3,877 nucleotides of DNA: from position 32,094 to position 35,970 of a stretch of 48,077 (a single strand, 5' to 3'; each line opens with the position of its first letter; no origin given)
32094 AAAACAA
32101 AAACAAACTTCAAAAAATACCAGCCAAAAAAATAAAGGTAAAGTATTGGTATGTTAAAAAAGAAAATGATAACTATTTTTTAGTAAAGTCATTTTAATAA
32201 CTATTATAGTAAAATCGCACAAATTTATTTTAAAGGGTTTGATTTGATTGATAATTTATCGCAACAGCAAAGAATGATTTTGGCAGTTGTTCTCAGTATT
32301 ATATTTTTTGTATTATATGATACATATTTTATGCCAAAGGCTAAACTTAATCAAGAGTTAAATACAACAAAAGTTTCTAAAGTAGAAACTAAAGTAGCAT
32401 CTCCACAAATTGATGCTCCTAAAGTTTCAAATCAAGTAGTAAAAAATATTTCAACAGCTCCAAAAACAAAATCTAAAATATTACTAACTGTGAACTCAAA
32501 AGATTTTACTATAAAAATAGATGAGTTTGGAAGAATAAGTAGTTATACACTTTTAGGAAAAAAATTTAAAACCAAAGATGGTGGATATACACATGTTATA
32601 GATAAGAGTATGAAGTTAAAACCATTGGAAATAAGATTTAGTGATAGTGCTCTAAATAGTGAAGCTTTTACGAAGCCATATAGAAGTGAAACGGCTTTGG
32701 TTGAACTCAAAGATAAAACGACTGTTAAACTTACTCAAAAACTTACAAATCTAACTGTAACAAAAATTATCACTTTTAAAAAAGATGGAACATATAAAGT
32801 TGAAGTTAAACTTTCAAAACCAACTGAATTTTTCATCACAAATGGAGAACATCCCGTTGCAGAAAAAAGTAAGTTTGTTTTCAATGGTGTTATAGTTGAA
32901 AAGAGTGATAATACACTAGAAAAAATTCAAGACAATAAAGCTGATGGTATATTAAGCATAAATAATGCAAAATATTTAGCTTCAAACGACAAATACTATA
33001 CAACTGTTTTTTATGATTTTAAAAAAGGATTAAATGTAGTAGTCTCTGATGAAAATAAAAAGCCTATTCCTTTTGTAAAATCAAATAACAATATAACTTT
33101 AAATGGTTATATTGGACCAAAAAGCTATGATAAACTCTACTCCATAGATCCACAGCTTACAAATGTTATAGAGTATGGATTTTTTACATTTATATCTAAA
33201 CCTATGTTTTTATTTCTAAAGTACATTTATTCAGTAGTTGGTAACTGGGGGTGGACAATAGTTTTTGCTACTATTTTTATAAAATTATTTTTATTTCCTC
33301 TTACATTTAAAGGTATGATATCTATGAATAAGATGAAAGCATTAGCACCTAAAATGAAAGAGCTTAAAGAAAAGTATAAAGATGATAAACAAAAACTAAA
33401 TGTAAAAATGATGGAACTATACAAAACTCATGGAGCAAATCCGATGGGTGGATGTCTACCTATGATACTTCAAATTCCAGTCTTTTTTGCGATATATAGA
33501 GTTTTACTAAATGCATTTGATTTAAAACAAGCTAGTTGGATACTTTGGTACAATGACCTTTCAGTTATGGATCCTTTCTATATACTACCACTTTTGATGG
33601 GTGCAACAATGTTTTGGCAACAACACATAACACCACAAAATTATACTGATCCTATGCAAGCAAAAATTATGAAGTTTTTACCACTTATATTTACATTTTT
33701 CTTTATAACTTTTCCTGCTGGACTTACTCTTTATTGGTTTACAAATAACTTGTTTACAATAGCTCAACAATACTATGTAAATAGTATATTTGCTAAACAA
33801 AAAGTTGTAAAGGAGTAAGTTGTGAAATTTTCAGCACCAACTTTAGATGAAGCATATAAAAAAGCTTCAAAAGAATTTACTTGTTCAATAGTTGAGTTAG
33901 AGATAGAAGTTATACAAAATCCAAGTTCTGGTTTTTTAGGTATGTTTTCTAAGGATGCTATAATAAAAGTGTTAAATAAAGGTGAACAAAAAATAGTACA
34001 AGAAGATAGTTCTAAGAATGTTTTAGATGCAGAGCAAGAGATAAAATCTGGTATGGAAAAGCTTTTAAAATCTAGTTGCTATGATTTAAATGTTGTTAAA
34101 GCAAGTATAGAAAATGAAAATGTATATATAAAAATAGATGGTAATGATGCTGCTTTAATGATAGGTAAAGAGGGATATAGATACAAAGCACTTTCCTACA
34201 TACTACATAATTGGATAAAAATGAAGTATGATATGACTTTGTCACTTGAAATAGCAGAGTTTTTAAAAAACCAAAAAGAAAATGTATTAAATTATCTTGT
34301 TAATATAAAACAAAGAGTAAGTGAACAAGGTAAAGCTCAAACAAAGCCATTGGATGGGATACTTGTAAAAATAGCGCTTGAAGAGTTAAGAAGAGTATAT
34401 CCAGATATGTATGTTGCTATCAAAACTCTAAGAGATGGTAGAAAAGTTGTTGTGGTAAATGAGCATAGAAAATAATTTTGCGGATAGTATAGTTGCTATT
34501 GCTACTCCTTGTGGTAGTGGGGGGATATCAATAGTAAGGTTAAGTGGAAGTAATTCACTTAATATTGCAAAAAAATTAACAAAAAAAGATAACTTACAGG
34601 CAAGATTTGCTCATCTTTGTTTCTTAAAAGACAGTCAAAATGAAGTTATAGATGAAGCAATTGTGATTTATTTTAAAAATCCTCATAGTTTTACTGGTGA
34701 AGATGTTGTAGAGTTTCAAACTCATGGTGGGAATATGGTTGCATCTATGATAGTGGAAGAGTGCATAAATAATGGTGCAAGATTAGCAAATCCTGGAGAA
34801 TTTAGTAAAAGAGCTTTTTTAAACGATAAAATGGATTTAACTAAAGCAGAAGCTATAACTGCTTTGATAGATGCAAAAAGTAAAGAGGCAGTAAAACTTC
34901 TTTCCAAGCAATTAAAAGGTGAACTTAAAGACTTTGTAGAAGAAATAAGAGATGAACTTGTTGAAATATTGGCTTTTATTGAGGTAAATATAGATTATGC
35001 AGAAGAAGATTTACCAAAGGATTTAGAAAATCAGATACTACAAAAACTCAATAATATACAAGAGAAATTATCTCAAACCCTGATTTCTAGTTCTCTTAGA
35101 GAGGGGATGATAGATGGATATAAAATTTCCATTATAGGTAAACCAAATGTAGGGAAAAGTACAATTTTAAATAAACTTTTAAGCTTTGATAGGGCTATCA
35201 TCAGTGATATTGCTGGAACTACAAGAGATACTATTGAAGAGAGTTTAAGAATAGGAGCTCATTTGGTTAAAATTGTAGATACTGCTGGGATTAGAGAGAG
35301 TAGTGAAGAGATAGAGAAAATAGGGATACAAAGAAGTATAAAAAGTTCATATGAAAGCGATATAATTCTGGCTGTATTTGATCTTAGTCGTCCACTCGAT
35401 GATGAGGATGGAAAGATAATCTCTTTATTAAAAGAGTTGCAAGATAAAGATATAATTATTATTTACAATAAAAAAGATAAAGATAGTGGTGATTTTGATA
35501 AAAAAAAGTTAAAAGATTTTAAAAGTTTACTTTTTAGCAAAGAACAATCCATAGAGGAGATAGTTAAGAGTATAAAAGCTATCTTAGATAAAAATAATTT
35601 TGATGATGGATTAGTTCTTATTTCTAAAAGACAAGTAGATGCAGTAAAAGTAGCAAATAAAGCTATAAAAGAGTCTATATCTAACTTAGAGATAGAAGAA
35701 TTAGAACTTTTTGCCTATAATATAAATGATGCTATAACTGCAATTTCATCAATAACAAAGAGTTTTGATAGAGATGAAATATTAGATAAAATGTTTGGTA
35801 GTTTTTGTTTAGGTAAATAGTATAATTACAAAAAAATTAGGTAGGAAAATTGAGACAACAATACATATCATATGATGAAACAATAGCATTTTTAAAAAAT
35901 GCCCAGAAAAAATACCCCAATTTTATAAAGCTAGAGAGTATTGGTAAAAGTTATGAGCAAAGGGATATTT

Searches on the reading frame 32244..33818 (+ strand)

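Call 43: search_protein_families(library=pfam, proteins=[window:32244-33818:+], max_evalue=0.00001)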
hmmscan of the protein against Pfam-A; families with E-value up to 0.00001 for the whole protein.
window:32244-33818:+ (524 aa): 2 families
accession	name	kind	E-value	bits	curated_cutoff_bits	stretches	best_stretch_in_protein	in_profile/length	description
PF02096.25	60KD_IMP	-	2.8e-63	213.2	35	1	335-513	1-162/163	60Kd inner membrane protein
PF14849.12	YidC_periplas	-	3.5e-13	50.5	24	1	147-323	73-282/283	YidC periplasmic domain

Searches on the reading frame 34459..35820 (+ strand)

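Call 43: search_protein_families(library=pfam, proteins=[window:34459-35820:+], max_evalue=0.00001)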
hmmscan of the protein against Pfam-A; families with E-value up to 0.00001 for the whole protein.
window:34459-35820:+ (453 aa): 4 families
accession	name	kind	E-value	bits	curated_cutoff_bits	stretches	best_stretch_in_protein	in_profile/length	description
PF10396.14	TrmE_N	-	1.1e-42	145.4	29.8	1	11-124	2-117/117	GTP-binding protein TrmE N-terminus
PF12631.12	MnmE_helical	-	1.2e-40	140.3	40.1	1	127-450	1-211/211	MnmE helical domain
PF01926.29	MMR_HSR1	-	2.7e-26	92.3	21.9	1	222-338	1-113/113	50S ribosome-binding GTPase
PF02421.24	FeoB_N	-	2.3e-08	34.1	27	1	222-311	2-90/156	Ferrous iron transport protein B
